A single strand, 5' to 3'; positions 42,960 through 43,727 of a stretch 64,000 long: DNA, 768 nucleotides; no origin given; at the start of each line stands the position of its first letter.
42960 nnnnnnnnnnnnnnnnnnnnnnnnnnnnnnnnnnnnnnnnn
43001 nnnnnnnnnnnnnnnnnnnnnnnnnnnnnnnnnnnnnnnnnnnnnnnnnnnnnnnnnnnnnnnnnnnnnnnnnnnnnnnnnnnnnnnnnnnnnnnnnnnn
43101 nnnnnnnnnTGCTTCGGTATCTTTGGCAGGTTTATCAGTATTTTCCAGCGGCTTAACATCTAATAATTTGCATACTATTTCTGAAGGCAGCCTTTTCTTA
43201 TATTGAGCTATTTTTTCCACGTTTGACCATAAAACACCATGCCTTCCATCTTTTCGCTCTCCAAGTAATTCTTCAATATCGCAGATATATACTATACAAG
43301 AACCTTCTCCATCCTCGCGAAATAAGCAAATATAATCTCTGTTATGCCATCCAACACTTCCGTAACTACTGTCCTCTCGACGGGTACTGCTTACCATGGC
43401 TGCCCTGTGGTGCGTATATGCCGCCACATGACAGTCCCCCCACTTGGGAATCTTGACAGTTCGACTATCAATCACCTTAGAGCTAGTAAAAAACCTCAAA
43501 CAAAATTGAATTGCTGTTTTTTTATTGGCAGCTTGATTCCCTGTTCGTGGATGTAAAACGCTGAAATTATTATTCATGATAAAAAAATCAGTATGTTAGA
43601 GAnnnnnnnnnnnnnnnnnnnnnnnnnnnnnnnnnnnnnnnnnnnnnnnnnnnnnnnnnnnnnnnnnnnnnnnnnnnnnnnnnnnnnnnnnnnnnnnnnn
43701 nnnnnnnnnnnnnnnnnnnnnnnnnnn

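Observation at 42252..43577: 441-aa protein combining an unknown N-domain, an MGMT/ATL-like wHTH region and a NucS/DUF91-like PD-(D/E)xK nuclease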

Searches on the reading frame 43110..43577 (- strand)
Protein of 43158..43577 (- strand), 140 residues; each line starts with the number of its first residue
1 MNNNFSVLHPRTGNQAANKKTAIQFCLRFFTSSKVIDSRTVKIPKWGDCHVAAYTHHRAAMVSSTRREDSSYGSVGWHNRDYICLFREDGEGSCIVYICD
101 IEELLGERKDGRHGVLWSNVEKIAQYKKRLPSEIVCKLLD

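Call 26: find_homologous_proteins(query=window:43158-43577:-, max_evalue=0.001)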
Query window:43158-43577:-: 5 candidates shared short words with the query, none scored E <= 0.001.

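Call 29: find_homologous_proteins(query=A3, max_evalue=0.001)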
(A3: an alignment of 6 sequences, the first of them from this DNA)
Query A3 (6 sequences) (140 aa, profile of the alignment): 167 proteins with E <= 0.001 among 1207 candidates; the best 120 are listed.
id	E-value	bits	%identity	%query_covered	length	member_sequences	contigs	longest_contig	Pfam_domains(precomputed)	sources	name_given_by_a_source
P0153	2.3e-64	233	46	89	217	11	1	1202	-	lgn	-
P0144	2.7e-63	230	45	96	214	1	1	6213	-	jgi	-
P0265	7.4e-63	228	48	86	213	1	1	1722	-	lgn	-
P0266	4.8e-62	225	50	86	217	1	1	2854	-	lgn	-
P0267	3.0e-61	223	53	89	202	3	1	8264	-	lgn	-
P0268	1.9e-60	220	46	86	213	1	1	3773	-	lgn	-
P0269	2.1e-60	220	52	90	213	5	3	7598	-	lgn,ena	-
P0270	4.5e-60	219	51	86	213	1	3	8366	-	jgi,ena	-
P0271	9.1e-60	218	52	90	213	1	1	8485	-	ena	-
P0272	1.4e-59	218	45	98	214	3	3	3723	-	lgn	-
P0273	2.9e-59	216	52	90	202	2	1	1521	-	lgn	-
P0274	3.2e-59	216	45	86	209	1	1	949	-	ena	-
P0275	3.8e-59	216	45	99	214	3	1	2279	-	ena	-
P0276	1.4e-58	214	45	83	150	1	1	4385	-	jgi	-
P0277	5.4e-58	212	44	96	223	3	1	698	-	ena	-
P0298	4.7e-54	200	45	86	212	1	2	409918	-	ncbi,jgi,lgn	jgi:hypothetical protein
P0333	9.9e-52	192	43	86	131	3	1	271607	-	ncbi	ncbi:hypothetical protein [Caulobacter sp. LARHSG274]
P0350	1.8e-50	188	45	84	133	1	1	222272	-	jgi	jgi:hypothetical protein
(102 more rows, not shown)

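Call 30: find_encoding_contigs(protein=P0333, flank=8000, max_places=2)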
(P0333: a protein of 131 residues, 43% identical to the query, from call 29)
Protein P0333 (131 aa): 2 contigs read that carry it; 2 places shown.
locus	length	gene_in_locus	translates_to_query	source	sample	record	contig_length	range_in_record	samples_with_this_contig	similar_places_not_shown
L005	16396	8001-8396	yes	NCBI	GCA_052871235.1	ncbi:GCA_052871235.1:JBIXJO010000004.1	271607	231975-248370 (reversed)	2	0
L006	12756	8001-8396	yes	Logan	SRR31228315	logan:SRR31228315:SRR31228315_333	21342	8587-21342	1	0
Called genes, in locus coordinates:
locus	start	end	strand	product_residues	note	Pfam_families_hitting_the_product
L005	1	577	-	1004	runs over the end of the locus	PF07715:Plug, PF00593:TonB_dep_Rec_b-barrel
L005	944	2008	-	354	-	PF03462:PCRF, PF00472:RF-1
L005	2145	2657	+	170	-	PF09351:DUF1993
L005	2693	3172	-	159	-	-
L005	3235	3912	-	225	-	PF01810:LysE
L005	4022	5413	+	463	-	PF00392:GntR, PF00155:Aminotran_1_2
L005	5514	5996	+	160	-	-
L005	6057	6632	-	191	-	PF03923:Lipoprotein_16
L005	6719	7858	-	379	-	PF04551:GcpE, PF26540:GcpE_C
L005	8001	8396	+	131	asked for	-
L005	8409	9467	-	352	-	PF12844:HTH_19 (weak), PF13413:HTH_25, PF13560:HTH_31 (weak)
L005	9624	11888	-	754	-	PF01590:GAF, PF13185:GAF_2, PF05524:PEP-utilisers_N, PF00391:PEP-utilizers, PF02896:PEP-utilizers_C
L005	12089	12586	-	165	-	-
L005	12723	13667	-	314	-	PF00892:EamA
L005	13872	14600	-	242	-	PF07883:Cupin_2 (weak), PF00165:HTH_AraC (faint), PF12833:HTH_18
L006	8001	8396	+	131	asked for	-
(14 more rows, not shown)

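Call 31: find_encoding_contigs(protein=P0350, flank=8000, max_places=2)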
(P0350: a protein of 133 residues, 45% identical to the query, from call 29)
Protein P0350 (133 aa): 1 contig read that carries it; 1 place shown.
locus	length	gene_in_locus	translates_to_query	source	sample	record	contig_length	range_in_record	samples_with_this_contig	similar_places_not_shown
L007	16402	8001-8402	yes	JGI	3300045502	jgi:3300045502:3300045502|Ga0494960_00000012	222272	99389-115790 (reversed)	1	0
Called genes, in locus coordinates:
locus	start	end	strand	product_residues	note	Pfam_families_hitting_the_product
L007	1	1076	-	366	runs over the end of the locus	PF01118:Semialdhyde_dh, PF22698:Semialdhyde_dhC_1, PF02774:Semialdhyde_dhC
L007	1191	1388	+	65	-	-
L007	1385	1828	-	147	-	PF00380:Ribosomal_S9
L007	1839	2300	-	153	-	PF00572:Ribosomal_L13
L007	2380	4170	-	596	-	PF07167:PhaC_N, PF00561:Abhydrolase_1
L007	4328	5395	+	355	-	-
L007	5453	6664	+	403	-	PF00155:Aminotran_1_2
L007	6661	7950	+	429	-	PF03447:NAD_binding_3, PF00742:Homoserine_dh, PF01842:ACT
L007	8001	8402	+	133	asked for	-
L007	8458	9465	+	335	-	PF03320:FBPase_glpX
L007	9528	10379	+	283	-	-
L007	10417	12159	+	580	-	PF01368:DHH, PF02272:DHHA1, PF17768:RecJ_OB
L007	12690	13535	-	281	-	-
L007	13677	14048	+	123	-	-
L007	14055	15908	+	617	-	-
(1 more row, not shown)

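Call 32: find_encoding_contigs(protein=P0298, flank=8000, max_places=2)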
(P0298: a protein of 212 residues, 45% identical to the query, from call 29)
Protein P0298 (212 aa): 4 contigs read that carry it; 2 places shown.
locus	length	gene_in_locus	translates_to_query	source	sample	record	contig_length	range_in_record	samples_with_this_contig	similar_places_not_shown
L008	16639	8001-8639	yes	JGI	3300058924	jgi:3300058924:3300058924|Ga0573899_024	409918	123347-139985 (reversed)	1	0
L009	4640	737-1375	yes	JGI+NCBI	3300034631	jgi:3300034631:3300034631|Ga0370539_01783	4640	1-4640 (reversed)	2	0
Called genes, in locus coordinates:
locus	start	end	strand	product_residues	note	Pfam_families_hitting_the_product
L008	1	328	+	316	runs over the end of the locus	PF01370:Epimerase, PF13460:NAD_binding_10 (weak)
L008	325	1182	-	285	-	PF00749:tRNA-synt_1c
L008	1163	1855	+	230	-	PF00730:HhH-GPD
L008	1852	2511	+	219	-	PF02230:Abhydrolase_2, PF03959:FSH1 (weak), PF12146:Hydrolase_4 (faint), PF00326:Peptidase_S9 (weak)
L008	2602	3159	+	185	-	PF01844:HNH, PF14279:HNH_5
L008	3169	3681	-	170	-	PF02600:DsbB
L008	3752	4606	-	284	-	PF01904:DUF72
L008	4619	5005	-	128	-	-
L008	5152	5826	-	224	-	PF13505:OMP_b-brl, PF03797:Autotransporter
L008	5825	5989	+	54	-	-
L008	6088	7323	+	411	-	PF07995:GSDH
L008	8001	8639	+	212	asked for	-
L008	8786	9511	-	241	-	-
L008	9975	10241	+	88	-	PF01527:HTH_Tnp_1, PF13384:HTH_23 (faint), PF13518:HTH_28 (faint)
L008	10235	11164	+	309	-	PF13276:HTH_21, PF00665:rve, PF13683:rve_3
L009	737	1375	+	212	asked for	-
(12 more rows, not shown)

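Call 47: predict_structure(alignment_id=A9)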
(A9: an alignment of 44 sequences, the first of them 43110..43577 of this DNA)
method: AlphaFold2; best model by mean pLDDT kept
length: 156 residues; sequences in the alignment: 44
mean_pLDDT: 88.6   pTM: 0.83
mean pLDDT of the five models: 88.6, 87.8, 87.8, 85.6, 85.2
residues with pLDDT >= 90: 105; 70-90: 36; 50-70: 14; < 50: 1
segments of 3 or more residues with pLDDT < 50: none
pLDDT, mean of each block of 10 residues (from residue 1): 80 89 98 97 97 93 76 75 95 96 89 90 98 97 78 58
secondary structure, 60 per line:
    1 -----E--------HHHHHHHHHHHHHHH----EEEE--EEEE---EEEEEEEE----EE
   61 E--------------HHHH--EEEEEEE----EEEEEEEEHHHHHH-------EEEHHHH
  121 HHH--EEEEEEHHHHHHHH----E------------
elements in order: H15-29 E34-37 E40-43 E47-54 E59-61 H76-79 E82-88 E93-100 H101-106 E114-116 H117-123 E126-131 H132-139

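Call 53: fold_search(model_id=the predicted structure, library=pdb)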
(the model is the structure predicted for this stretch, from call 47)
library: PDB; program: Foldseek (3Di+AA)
matches with E <= 10: 497; with E <= 0.001: 0
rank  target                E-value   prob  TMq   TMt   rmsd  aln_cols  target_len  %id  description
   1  1rzn_B                1.0e-02  0.90  0.35  0.36   7.2       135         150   11  Crystal Structure of Penicillin-binding protein-related factor A from Bacillus Subtilis. (released 2004-11-30)
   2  1zp7_A                1.0e-01  0.54  0.35  0.35   8.0       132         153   11  The structure of Bacillus subtilis RecU Holliday junction resolvase and its role in substrate selection and sequence s (released 2005-09-20)
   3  1rzn_A                1.1e-01  0.44  0.33  0.34   7.9       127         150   12  Crystal Structure of Penicillin-binding protein-related factor A from Bacillus Subtilis. (released 2004-11-30)
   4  5fdk_A                1.2e-01  0.41  0.35  0.32  10.7       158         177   10  Crystal structure of RecU(D88N) in complex with palindromic DNA duplex (released 2016-12-07)
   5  1zp7_B                1.5e-01  0.54  0.32  0.32   5.1        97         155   13  The structure of Bacillus subtilis RecU Holliday junction resolvase and its role in substrate selection and sequence s (released 2005-09-20)
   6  2fco_B                2.0e-01  0.44  0.37  0.37   5.6       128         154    9  Crystal Structure of Bacillus stearothermophilus PrfA-Holliday Junction Resolvase (released 2006-11-21)
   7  1y1o_A                2.3e-01  0.28  0.34  0.32  11.0       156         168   11  X-ray crystal Structure of Penicillin-binding protein-related factor A from Bacillus stearothermophilus (released 2004-12-07)
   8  2fco_A                2.6e-01  0.35  0.36  0.36   6.5       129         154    9  Crystal Structure of Bacillus stearothermophilus PrfA-Holliday Junction Resolvase (released 2006-11-21)
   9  4pwz_B                2.7e-01  0.10  0.17  0.08   9.0        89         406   15  Crystal structure of TolB protein from Yersinia pestis CO92 (released 2014-04-02)
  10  1f0o_A                3.1e-01  0.25  0.34  0.35  10.2       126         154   10  PVUII ENDONUCLEASE/COGNATE DNA COMPLEX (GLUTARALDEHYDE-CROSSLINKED CRYSTAL) AT PH 7.5 WITH TWO CALCIUM IONS AT EACH AC (released 2000-11-06)
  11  6ea8_J                3.5e-01  0.13  0.19  0.17   8.2        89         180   13  Structure of VACV poxin in pre-reactive state with nonhydrolyzable 2'3' cGAMP (released 2019-02-06)
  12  5xt3_A                4.3e-01  0.15  0.24  0.13   8.9       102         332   11  The catalytic domain of GdpP with c-di-GMP (released 2018-01-31)
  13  5o1u_B                4.5e-01  0.11  0.24  0.13  11.0       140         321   14  Structure of wildtype T.maritima PDE (TM1595) with AMP and Mn2+ (released 2017-10-25)
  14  2pvi_A                4.8e-01  0.18  0.33  0.33  10.3       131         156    8  PVUII ENDONUCLEASE COMPLEXED TO AN IODINATED COGNATE DNA (released 1999-12-20)
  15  1f0o_B                4.8e-01  0.16  0.29  0.30  11.1       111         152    7  PVUII ENDONUCLEASE/COGNATE DNA COMPLEX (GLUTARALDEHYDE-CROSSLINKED CRYSTAL) AT PH 7.5 WITH TWO CALCIUM IONS AT EACH AC (released 2000-11-06)
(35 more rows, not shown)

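Call 69: find_encoding_contigs(protein=P0271, flank=8000, max_places=2)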
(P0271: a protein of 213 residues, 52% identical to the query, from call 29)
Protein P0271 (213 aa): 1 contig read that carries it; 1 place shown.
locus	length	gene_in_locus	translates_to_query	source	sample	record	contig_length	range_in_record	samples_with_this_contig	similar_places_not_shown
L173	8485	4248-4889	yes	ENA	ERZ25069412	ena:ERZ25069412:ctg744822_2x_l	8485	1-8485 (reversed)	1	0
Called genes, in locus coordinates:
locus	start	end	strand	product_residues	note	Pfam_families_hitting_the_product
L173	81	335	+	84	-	-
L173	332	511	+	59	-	-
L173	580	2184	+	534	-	-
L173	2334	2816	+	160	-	-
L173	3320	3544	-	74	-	PF09926:DUF2158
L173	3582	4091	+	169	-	-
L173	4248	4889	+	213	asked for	-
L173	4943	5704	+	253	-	-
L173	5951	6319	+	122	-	-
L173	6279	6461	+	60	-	-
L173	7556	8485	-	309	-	?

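Call 82: search_protein_families(library=phrogs, alignment_id=A9, max_evalue=0.01)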
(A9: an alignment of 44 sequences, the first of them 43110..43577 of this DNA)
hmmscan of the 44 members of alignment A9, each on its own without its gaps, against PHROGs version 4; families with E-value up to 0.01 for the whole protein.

A. member 1, window:43110-43577:- (156 aa): 0 families

B. families by the number of members that match (of 44 scanned): 0 families

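Call 99: search_solved_structures(query=A9, max_evalue=10, show_alignments=3)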
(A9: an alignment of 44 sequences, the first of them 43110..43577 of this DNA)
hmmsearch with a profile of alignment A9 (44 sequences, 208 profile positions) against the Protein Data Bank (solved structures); distinct sequences matched with E-value up to 10: 4.
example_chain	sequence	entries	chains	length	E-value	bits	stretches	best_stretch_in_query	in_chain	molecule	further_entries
9v1i_lU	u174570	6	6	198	0.063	16.2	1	59-109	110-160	Ribosomal protein L19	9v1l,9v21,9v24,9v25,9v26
4ir8_A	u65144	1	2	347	0.29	14.1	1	141-190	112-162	Sedoheptulose-1,7 bisphosphatase, putative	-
6ys4_A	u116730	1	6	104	0.39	13.6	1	54-107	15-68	Spindle assembly abnormal protein 6 homolog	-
2z67_A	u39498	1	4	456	1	12.3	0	162-198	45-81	O-phosphoseryl-tRNA(Sec) selenium transferase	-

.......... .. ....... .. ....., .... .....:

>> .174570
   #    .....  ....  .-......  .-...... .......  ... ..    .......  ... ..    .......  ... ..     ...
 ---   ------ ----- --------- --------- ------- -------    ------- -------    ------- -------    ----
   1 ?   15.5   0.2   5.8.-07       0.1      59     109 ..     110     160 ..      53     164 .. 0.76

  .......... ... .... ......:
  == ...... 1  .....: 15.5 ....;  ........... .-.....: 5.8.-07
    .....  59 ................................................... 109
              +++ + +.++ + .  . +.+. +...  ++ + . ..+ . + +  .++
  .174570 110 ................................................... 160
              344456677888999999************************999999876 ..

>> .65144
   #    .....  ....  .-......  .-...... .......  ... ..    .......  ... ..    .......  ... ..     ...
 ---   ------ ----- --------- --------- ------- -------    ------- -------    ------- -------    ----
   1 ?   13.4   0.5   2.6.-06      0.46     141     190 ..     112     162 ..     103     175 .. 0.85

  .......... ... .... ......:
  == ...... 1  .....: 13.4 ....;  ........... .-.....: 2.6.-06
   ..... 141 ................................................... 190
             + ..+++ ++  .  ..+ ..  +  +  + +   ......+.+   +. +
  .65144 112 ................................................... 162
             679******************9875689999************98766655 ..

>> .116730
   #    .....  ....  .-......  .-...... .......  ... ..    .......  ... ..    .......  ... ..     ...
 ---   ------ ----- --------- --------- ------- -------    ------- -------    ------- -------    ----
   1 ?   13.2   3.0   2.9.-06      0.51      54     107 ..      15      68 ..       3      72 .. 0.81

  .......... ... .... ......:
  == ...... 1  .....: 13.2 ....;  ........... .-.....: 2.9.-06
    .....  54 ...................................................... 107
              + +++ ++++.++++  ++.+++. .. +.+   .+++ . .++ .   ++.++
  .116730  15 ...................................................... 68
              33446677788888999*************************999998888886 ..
